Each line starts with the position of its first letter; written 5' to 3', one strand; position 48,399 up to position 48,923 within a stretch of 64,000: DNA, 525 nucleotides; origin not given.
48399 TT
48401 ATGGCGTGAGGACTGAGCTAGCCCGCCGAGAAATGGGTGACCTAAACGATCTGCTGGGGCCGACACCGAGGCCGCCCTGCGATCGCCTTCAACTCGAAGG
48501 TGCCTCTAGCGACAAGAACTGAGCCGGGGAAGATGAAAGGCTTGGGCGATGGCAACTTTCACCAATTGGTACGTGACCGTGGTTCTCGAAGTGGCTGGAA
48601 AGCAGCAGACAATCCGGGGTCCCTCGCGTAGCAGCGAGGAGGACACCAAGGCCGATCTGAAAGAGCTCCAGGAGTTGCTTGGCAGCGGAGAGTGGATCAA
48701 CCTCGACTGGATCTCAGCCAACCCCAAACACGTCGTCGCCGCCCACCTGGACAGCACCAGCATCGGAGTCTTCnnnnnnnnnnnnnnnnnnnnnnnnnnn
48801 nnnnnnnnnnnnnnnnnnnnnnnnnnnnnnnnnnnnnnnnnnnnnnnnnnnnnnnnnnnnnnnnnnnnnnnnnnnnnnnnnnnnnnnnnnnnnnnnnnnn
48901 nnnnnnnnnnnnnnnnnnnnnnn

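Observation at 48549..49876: Small ORF translationally coupled to a TIR-like nucleotide-binding protein at the island edge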

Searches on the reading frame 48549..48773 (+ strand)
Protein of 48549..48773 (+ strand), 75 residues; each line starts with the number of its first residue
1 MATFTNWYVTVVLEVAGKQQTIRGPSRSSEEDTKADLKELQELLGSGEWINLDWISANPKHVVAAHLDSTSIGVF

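Call 3: search_protein_families(library=pfam, proteins=[window:48549-48773:+], max_evalue=0.1)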
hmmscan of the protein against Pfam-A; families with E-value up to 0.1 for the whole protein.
window:48549-48773:+ (75 aa): 0 families

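Call 4: search_protein_families(library=padloc, proteins=[window:48549-48773:+], max_evalue=0.1)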
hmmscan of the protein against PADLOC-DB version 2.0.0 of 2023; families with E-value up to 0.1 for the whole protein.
window:48549-48773:+ (75 aa): 0 families

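Call 9: find_homologous_proteins(query=window:48549-48773:+, max_evalue=0.01)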
Query window:48549-48773:+ (75 aa): 26 proteins with E <= 0.01 among 26 candidates.
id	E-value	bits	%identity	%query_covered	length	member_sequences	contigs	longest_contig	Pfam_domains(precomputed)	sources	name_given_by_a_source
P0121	1.8e-42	159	100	100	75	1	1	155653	-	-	-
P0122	1.6e-34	134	83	84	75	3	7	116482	-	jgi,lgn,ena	jgi:hypothetical protein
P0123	5.4e-34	133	79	100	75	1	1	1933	-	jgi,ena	jgi:hypothetical protein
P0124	1.4e-33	131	77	100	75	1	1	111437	-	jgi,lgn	jgi:hypothetical protein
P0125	3.4e-33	130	81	97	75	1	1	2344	-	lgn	-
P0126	6.5e-33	129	73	100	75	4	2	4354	-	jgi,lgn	jgi:hypothetical protein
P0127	1.4e-32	128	73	100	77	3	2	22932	-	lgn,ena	-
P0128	2.6e-32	127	78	97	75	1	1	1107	-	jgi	jgi:hypothetical protein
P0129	3.3e-32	127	79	100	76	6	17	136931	-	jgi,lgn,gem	-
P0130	6.0e-32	126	78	97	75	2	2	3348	-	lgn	-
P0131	1.2e-31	125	75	100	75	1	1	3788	-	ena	-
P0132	9.2e-31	122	72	100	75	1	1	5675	-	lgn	-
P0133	1.5e-30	122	73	97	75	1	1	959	-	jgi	jgi:hypothetical protein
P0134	4.6e-30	120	72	100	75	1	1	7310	-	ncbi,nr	ncbi:MAG TPA: hypothetical protein VFR75_08570 [Solirubrobacterales bacterium]|nr:hypothetical prote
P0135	9.6e-30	119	73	97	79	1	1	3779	-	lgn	-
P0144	1.1e-24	103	67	97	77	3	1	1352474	-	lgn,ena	-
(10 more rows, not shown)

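Call 14: find_related_loci(query=A2, collection=metagenome_contigs, flank=6000)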
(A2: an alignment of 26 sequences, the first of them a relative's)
Query A2 (75 aa) in metagenome_contigs; peptide patterns used: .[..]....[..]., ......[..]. (x = any residue, [..] = any of these).
83 stretches matched a pattern; 10 encode a relative of the query (tblastn E <= 1e-3); 10 distinct loci.
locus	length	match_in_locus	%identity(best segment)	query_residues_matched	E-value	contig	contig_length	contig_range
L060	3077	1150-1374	79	1-75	3e-39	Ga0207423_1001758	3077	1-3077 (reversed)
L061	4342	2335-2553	79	1-73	5e-39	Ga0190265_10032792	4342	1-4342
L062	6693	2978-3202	79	1-75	3e-39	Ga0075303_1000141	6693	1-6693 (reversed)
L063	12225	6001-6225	79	1-75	3e-39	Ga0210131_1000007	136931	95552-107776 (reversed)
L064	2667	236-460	71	1-75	7e-35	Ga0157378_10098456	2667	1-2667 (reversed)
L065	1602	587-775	83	13-75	3e-34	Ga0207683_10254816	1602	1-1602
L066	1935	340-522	84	13-73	3e-33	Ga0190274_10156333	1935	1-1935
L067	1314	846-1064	67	1-73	2e-31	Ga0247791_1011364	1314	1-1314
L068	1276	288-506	64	1-73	2e-29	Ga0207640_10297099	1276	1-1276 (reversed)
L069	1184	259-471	64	1-74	4e-29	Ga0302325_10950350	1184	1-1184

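Call 15: find_encoding_contigs(protein=P0122, flank=7000, max_places=3)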
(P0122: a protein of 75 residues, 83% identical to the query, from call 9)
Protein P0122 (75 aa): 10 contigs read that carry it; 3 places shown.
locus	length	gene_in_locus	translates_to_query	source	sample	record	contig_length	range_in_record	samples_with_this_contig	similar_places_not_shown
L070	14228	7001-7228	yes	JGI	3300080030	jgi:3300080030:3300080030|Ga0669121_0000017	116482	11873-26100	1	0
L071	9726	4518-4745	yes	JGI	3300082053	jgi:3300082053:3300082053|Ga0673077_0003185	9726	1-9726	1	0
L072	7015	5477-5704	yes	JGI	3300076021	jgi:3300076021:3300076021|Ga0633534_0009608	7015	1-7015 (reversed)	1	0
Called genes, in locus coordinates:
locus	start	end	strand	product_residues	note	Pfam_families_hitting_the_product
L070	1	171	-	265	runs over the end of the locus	PF13472:Lipase_GDSL_2 (weak)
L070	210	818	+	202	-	-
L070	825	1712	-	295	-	PF00005:ABC_tran, PF13304:AAA_21 (faint)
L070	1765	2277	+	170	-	-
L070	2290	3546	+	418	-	PF00067:p450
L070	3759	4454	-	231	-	PF08843:AbiEii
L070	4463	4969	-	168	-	-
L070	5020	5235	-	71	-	-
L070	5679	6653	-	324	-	PF00211:Guanylate_cyc (weak)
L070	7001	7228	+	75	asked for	-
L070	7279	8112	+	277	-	PF10137:CAP12-PCTIR_TIR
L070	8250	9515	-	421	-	PF13102:Phage_int_SAM_5 (weak), PF00589:Phage_integrase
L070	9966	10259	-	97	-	PF12844:HTH_19 (weak), PF13560:HTH_31, PF01381:HTH_3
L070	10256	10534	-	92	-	-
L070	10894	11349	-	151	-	PF14539:DUF4442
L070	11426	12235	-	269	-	PF00378:ECH_1, PF16113:ECH_2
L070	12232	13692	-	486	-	PF00224:PK, PF02887:PK_C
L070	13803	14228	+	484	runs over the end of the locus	PF00067:p450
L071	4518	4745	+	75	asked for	-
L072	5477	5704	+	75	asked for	-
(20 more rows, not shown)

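Call 16: find_encoding_contigs(protein=P0124, flank=7000, max_places=2)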
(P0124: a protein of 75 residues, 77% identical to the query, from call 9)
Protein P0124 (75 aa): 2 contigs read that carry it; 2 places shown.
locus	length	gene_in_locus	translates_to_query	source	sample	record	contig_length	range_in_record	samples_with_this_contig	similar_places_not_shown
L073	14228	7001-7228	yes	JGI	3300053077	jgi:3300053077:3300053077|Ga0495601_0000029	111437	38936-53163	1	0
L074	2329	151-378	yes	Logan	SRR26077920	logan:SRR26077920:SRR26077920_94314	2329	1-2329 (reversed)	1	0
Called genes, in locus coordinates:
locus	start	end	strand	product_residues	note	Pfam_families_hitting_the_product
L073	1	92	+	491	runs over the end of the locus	PF00479:G6PD_N, PF02781:G6PD_C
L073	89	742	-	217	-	PF00702:Hydrolase, PF13419:HAD_2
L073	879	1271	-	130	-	-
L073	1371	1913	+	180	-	PF13302:Acetyltransf_3 (weak), PF13420:Acetyltransf_4, PF00583:Acetyltransf_1, PF13673:Acetyltransf_10 (weak), PF13508:Acetyltransf_7, PF08445:FR47 (weak)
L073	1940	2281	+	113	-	PF01883:FeS_assembly_P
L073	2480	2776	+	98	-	-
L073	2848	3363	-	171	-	PF13302:Acetyltransf_3, PF00583:Acetyltransf_1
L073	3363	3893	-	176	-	PF04186:FxsA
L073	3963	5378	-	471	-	PF03007:WS_DGAT_cat, PF06974:WS_DGAT_C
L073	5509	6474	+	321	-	PF02401:LYTB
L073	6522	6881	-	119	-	PF00903:Glyoxalase, PF13669:Glyoxalase_4 (weak), PF18029:Glyoxalase_6, PF22677:Ble-like_N (faint)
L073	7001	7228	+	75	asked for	-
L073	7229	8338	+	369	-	PF10137:CAP12-PCTIR_TIR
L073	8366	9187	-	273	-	-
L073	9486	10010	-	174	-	-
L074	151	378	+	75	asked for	-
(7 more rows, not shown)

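Call 17: find_encoding_contigs(protein=P0144, flank=7000, max_places=2)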
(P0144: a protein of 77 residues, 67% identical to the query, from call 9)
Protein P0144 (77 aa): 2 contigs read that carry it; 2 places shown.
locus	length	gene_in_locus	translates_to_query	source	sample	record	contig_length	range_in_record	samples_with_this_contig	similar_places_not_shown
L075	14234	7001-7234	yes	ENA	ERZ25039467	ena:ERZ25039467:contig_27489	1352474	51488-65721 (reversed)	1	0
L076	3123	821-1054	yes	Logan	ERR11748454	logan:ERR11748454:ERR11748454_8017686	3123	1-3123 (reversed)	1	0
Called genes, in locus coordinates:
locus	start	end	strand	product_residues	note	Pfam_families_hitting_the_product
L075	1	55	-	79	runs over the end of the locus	PF02686:GatC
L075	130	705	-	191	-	-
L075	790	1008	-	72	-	PF02882:THF_DHG_CYH_C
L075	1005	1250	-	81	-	PF02882:THF_DHG_CYH_C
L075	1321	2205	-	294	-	PF13361:UvrD_C, PF13538:UvrD_C_2, PF00763:THF_DHG_CYH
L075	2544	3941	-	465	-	PF00580:UvrD-helicase, PF13245:AAA_19, PF13604:AAA_30 (faint), PF13245:AAA_19, PF00580:UvrD-helicase, PF13361:UvrD_C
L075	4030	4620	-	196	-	-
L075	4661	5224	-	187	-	PF00132:Hexapep (faint)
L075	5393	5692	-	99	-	PF00291:PALP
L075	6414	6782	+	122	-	-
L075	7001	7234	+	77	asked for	-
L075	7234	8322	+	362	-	PF10137:CAP12-PCTIR_TIR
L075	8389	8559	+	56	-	-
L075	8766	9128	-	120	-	-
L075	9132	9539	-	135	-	-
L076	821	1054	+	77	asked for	-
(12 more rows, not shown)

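Call 32: predict_structure(alignment_id=A2)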
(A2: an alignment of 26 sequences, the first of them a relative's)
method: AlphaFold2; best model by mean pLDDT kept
length: 75 residues; sequences in the alignment: 26
mean_pLDDT: 79.0   pTM: 0.57
mean pLDDT of the five models: 79.0, 76.1, 73.1, 67.4, 65.8
residues with pLDDT >= 90: 0; 70-90: 69; 50-70: 6; < 50: 0
segments of 3 or more residues with pLDDT < 50: none
pLDDT, mean of each block of 10 residues (from residue 1): 77 83 81 82 79 76 81 68
secondary structure, 60 per line:
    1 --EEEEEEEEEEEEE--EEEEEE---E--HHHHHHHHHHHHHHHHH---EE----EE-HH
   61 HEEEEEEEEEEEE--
elements in order: E3-15 E18-23 H30-46 E62-73

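Call 35: fold_search(model_id=the predicted structure, library=pdb)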
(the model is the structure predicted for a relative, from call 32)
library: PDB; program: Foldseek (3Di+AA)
matches with E <= 10: 347; with E <= 0.001: 0
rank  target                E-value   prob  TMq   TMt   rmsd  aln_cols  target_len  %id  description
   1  5i2m_B                2.1e-01  0.20  0.28  0.08  12.6        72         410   15  CRYSTAL STRUCTURE OF VSV-INDIANA (MUDD-SUMMERS STRAIN) GLYCOPROTEIN UNDER ITS ACIDIC CONFORMATION (released 2016-02-24)
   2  8hku_L45A             2.2e-01  0.84  0.55  0.43   8.5       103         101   14  Cryo-EM Structures and Translocation Mechanism of Crenarchaeota Ribosome (released 2023-08-16)
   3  4l5n_C                3.0e-01  0.72  0.37  0.49   4.5        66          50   17  Crystallographic Structure of HHV-1 Uracil-DNA Glycosylase complexed with the Bacillus phage PZA inhibitor protein p56 (released 2013-08-07)
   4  8pw4_A                3.0e-01  0.23  0.30  0.28   7.4        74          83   16  Protein p6 from bacteriophage phi29, C-terminal delta20 truncated version (released 2024-01-17)
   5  5mdm_C                4.1e-01  0.13  0.27  0.07  11.9        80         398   12  Structural intermediates in the fusion associated transition of vesiculovirus glycoprotein (released 2016-12-14)
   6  4l5n_F                4.6e-01  0.75  0.41  0.56   3.6        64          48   14  Crystallographic Structure of HHV-1 Uracil-DNA Glycosylase complexed with the Bacillus phage PZA inhibitor protein p56 (released 2013-08-07)
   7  9gda_F                4.6e-01  0.66  0.42  0.05   2.7        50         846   14  RNAP-TopoI complex on duplex scaffold (released 2025-11-05)
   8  7fao_A                4.9e-01  0.75  0.41  0.33   2.7        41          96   20  Top7 surface mutant K42A Q43A K46A K57S K58S, and I68R (released 2022-05-18)
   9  5mdm_A                5.2e-01  0.15  0.29  0.08  11.6        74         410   12  Structural intermediates in the fusion associated transition of vesiculovirus glycoprotein (released 2016-12-14)
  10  1mw8_X                6.6e-01  0.80  0.47  0.07   2.1        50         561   14  Crystal Structure of a Complex between H365R mutant of 67 kDA N-terminal fragment of E. coli DNA Topoisomerase I and 5 (released 2003-10-14)
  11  1ecl                  6.6e-01  0.63  0.44  0.07   2.5        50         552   14  AMINO TERMINAL 67KDA DOMAIN OF ESCHERICHIA COLI DNA TOPOISOMERASE I (RESIDUES 2-590 OF MATURE PROTEIN) CLONING ARTIFACT  (released 1995-07-31)
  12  3zoq_B                6.6e-01  0.57  0.37  0.52   4.3        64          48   19  Structure of BsUDG-p56 complex (released 2013-05-22)
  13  4l5n_D                8.4e-01  0.60  0.42  0.57   3.8        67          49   13  Crystallographic Structure of HHV-1 Uracil-DNA Glycosylase complexed with the Bacillus phage PZA inhibitor protein p56 (released 2013-08-07)
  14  1cy1                  8.9e-01  0.75  0.47  0.07   2.1        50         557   14  COMPLEX OF E.COLI DNA TOPOISOMERASE I WITH 5'PTPTPT (released 2000-03-03)
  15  6ozw                  8.9e-01  0.60  0.41  0.07   2.3        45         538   13  Crystal structure of the 65-kilodalton amino-terminal fragment of DNA topoisomerase I from Streptococcus mutans (released 2019-06-26)
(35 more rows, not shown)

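Call 39: search_protein_families(library=ncbifam, proteins=[window:48549-48773:+], max_evalue=1)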
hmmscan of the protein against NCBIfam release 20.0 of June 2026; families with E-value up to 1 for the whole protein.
window:48549-48773:+ (75 aa): 1 family
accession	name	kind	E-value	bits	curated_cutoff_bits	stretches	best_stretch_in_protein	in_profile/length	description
TIGR03923.1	T7SS_EccE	equivalog_domain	0.14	11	108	1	8-55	96-143/344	type VII secretion protein EccE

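Call 40: search_protein_families(library=phrogs, proteins=[window:48549-48773:+], max_evalue=1)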
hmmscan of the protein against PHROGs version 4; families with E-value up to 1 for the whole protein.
window:48549-48773:+ (75 aa): 0 families

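Call 50: search_protein_representatives(alignment_id=A2)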
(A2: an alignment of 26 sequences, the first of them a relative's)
Query: 26 sequences, 75 profile positions. Proteins with E-value up to 0.001 (for the whole library): 23; up to 1e-10: 8; up to 1e-30: 1. The best 23 are listed.
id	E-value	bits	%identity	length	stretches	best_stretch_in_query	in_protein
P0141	2.2e-37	142.9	-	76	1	1-74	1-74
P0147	2.7e-28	113.8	-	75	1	1-74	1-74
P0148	1.4e-19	85.9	-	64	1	24-74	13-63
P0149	2.3e-14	69.2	-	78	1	1-74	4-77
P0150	3.7e-14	68.5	-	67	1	1-49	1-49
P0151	2.2e-13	66.0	-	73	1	1-74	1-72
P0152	5.1e-11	58.4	-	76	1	1-74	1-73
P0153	8.8e-11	57.6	-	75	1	1-74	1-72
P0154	8.0e-10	54.6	-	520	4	15-43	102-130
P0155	3.7e-09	52.4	-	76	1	1-74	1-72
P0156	7.5e-09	51.5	-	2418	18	12-38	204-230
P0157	1.6e-08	50.4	-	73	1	2-75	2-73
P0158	2.0e-08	50.1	-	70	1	6-74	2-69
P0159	2.4e-06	43.5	-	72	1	7-74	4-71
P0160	2.6e-06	43.3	-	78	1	4-69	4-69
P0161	5.3e-05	39.1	-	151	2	6-38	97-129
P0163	1.8e-04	37.4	-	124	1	9-70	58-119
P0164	1.8e-04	37.4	-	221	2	13-67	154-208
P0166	3.7e-04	36.4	-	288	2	16-43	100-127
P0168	8.4e-04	35.3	-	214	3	19-47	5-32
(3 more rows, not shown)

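Call 54: find_related_loci(query=A4, collection=viral_contigs, flank=5000)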
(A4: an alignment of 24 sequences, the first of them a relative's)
Query A4 (75 aa) in viral_contigs; peptide patterns used: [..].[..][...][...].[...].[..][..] (x = any residue, [..] = any of these).
18 stretches matched a pattern, but none encodes a relative of the query by tblastn (E <= 1e-3).

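Call 66: search_protein_families(library=pfam, proteins=[window:48549-48773:+, P0153, P0159, P0155], max_evalue=10)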
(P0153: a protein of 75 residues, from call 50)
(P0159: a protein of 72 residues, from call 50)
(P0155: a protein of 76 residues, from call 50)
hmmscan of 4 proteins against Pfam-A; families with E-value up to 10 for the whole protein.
window:48549-48773:+ (75 aa): 0 families

P0153 (75 aa): 0 families

P0159 (72 aa): 0 families

P0155 (76 aa): 0 families

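Call 68: search_solved_structures(query=A4, max_evalue=10)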
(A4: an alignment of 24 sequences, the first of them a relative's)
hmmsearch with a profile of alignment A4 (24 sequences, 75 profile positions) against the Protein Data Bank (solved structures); distinct sequences matched with E-value up to 10: 21.
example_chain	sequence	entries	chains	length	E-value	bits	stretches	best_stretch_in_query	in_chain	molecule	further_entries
2z8u_A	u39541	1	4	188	0.0074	19.3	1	12-46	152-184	TATA-box-binding protein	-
6l9i_A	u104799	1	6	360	0.3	14.1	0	47-68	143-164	Oxalate decarboxylase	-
9lx0_A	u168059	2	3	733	0.44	13.6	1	19-62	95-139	Engulfment and cell motility protein 1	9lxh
7dpa_C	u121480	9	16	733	0.44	13.6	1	19-62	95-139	Engulfment and cell motility protein 1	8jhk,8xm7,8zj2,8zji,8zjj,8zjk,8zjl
6tgb_B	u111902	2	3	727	0.44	13.6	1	19-62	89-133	Engulfment and cell motility protein 1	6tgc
2uy8_A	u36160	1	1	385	0.58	13.2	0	53-67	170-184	OXALATE DECARBOXYLASE OXDC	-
2uyb_A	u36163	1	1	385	0.89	12.7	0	53-67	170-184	OXALATE DECARBOXYLASE OXDC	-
2v09_A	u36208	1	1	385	0.9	12.6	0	53-67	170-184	OXALATE DECARBOXYLASE OXDC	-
5vg3_A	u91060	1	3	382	0.92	12.6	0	53-67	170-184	Oxalate decarboxylase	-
5hi0_A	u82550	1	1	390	0.92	12.6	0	53-67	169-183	Oxalate decarboxylase OxdC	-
1j58_A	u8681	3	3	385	0.94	12.6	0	53-67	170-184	YVRK PROTEIN | OXALATE DECARBOXYLASE OXDC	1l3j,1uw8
3s0m_A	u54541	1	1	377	0.94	12.6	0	53-67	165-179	Oxalate decarboxylase oxdC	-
2uya_A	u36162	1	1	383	0.94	12.6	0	53-67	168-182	OXALATE DECARBOXYLASE OXDC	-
9cb5_A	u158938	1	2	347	0.96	12.5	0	26-54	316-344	Nucleolin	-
4met_A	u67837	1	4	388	0.96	12.5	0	53-67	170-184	Oxalate decarboxylase OxdC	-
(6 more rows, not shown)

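Call 69: search_protein_families(library=pfam, proteins=[P0154, P0156, P0161, P0164, P0166, P0168, P0163], max_evalue=0.1)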
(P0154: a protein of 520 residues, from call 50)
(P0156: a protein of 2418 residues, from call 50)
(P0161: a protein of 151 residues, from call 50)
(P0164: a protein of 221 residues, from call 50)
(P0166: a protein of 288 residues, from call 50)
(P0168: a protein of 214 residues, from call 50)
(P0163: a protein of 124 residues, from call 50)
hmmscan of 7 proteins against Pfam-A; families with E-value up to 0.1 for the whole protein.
P0154 (520 aa): 6 families
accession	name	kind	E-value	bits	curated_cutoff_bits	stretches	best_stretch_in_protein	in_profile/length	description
PF00443.35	UCH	-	1.5e-08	35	23.9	1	374-475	2-109/254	Ubiquitin carboxyl-terminal hydrolase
PF14603.12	hSH3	-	0.00036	21.5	25.7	0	182-202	29-49/90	Helically-extended SH3 domain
PF25028.1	FnI_RECK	-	0.00068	20.3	30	0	86-99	7-20/40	RECK, fibronectin type I module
PF10263.15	SprT-like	-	0.003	17.8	25.6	0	19-40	78-99/108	SprT-like family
PF16986.11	CzcE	-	0.016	15.8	30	0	180-194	19-33/81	Heavy-metal resistance protein CzcE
PF00166.26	Cpn10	-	0.046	14.2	21.1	0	19-50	44-75/93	Chaperonin 10 Kd subunit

P0156 (2418 aa): 6 families
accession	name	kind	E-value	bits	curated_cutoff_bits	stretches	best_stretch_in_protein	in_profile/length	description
PF03949.21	Malic_M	-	7e-26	91.5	23.5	0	221-253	216-248/258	Malic enzyme, NAD binding domain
PF02909.22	TetR_C_1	-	3.4e-15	56.6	21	0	2109-2204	38-133/146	Tetracyclin repressor-like, C-terminal domain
PF12380.14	Peptidase_C62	-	2.4e-10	40.5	19.2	0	2003-2072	24-93/284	Gill-associated viral 3C-like peptidase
PF10007.15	DUF2250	-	8.2e-07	29.5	24.4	0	696-747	21-72/93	Uncharacterized protein conserved in archaea (DUF2250)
PF08832.15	SRC-1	-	4.7e-05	24.7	25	0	431-472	27-68/88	Steroid receptor coactivator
PF11347.14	CRR42-like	-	0.00014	22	25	0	2263-2293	3-33/62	Protein CHLORORESPIRATORY REDUCTION 42-like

P0161 (151 aa): 6 families
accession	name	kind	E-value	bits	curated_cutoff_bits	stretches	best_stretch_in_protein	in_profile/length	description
PF23030.1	SCAF11-like_C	-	0.00059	20.7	27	0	88-132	12-56/95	SCAF11-like, C-terminal domain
PF03459.23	TOBE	-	0.0023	18.5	22.3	0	3-37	9-44/64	TOBE domain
PF20736.2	Glyco_hydro127M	-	0.021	15.4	24.2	0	97-113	53-69/95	Beta-L-arabinofuranosidase, GH127 middle domain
PF17547.7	DUF5462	-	0.021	14.6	25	0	69-121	65-117/157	Family of unknown function (DUF5462)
PF23058.1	RBD_ZCCHC3_2nd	-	0.06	14.2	27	0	92-109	35-51/72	ZCCHC3, second RNA-binding domain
PF09475.16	Dot_icm_IcmQ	-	0.097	12.6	25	0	6-27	8-29/179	Dot/Icm secretion system protein (dot_icm_IcmQ)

P0164 (221 aa): 0 families

P0166 (288 aa): 0 families

P0168 (214 aa): 1 family
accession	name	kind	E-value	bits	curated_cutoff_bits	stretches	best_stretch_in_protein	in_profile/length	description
PF24714.1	TOR1L1_N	-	0.0021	17.9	43.3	0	13-49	17-53/281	TORTIFOLIA1 N-terminal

P0163 (124 aa): 1 family
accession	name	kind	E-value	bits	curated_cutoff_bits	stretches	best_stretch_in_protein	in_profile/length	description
PF05036.18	SPOR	-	0.06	14.1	21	1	52-96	25-71/76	SPOR domain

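Call 70: fold_search(model_id=the predicted structure, library=viral)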
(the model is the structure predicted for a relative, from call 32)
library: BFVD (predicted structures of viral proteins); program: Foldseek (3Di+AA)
matches with E <= 10: 1497; with E <= 0.001: 0
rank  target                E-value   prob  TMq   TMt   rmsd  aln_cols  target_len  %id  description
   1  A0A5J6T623            7.8e-03  1.00  0.66  0.84   1.8        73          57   16  (no name in the UniProt tables at hand)
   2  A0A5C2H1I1            8.9e-03  1.00  0.55  0.53   4.1        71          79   14  Uncharacterized protein [Sinorhizobium phage ort11]
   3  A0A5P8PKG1            1.1e-02  1.00  0.68  0.68   1.6        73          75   16  Uncharacterized protein [Bacillus phage 056SW001B]
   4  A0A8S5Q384            1.1e-02  1.00  0.56  0.42   5.9        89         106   10  Uncharacterized protein [Siphoviridae sp. ctLqe90]
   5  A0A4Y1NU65            1.4e-02  1.00  0.67  0.71   4.0        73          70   11  Uncharacterized protein [Pelagibacter phage HTVC025P]
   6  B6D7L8                1.5e-02  1.00  0.61  0.78   2.5        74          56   14  (no name in the UniProt tables at hand)
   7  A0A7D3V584            1.8e-02  1.00  0.55  0.51   4.6        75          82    7  (no name in the UniProt tables at hand)
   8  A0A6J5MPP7            2.2e-02  1.00  0.68  0.53   7.4        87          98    9  Uncharacterized protein [uncultured Caudovirales phage]
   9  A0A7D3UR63            2.2e-02  0.99  0.56  0.47   4.9        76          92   13  Uncharacterized protein [Fadolivirus FV1/VV64]
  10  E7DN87                3.2e-02  0.99  0.56  0.47   7.1        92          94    9  (no name in the UniProt tables at hand)
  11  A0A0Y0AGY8            3.6e-02  0.99  0.46  0.51   3.2        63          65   11  Uncharacterized protein [Bacillus phage Eldridge]
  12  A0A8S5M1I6            3.8e-02  0.97  0.53  0.49   4.0        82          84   12  Uncharacterized protein [Siphoviridae sp. ctLAw30]
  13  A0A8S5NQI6            4.0e-02  0.98  0.49  0.54   4.2        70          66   14  Uncharacterized protein [Siphoviridae sp. ctSP74]
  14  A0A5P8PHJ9            4.3e-02  1.00  0.56  0.73   3.2        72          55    7  Uncharacterized protein [Bacillus phage 000TH010]
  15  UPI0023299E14         4.3e-02  0.99  0.56  0.56   4.0        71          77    8  (no name look-up for this kind of identifier)
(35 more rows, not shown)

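Call 93: search_protein_families(library=padloc, proteins=[L070:3759-4451:-, L070:4463-4966:-, L070:5679-6650:-], max_evalue=0.00001)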
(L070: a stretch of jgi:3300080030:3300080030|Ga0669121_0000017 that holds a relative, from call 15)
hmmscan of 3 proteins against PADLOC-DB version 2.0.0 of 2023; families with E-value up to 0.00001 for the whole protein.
L070:3759-4451:- (230 aa): 1 family
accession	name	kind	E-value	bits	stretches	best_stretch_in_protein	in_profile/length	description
PDLC04516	PDC-M21B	-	6.7e-64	213.8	1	10-204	22-213/234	-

L070:4463-4966:- (167 aa): 1 family
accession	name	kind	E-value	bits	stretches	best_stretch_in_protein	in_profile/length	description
PDLC04515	PDC-M21A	-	6.5e-34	115.4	1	16-165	50-202/205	-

L070:5679-6650:- (323 aa): 6 families
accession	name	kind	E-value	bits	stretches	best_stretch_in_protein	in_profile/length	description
PDLC02367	PycC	-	1.9e-12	45.1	1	118-287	33-199/226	-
PDLC02369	PycC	-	1.5e-08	32.5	1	111-284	29-192/248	-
PDLC02370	PycC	-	8.6e-08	29.9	1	132-284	85-242/340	-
PDLC00765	PycC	-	9.5e-07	26.2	1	152-285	286-417/477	Pycsar cyclase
PDLC00734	PycC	-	3.7e-06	24.3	1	151-287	217-351/374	Pycsar cyclase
PDLC00766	PycC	-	6.3e-06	23.8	0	123-287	38-202/232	Pycsar cyclase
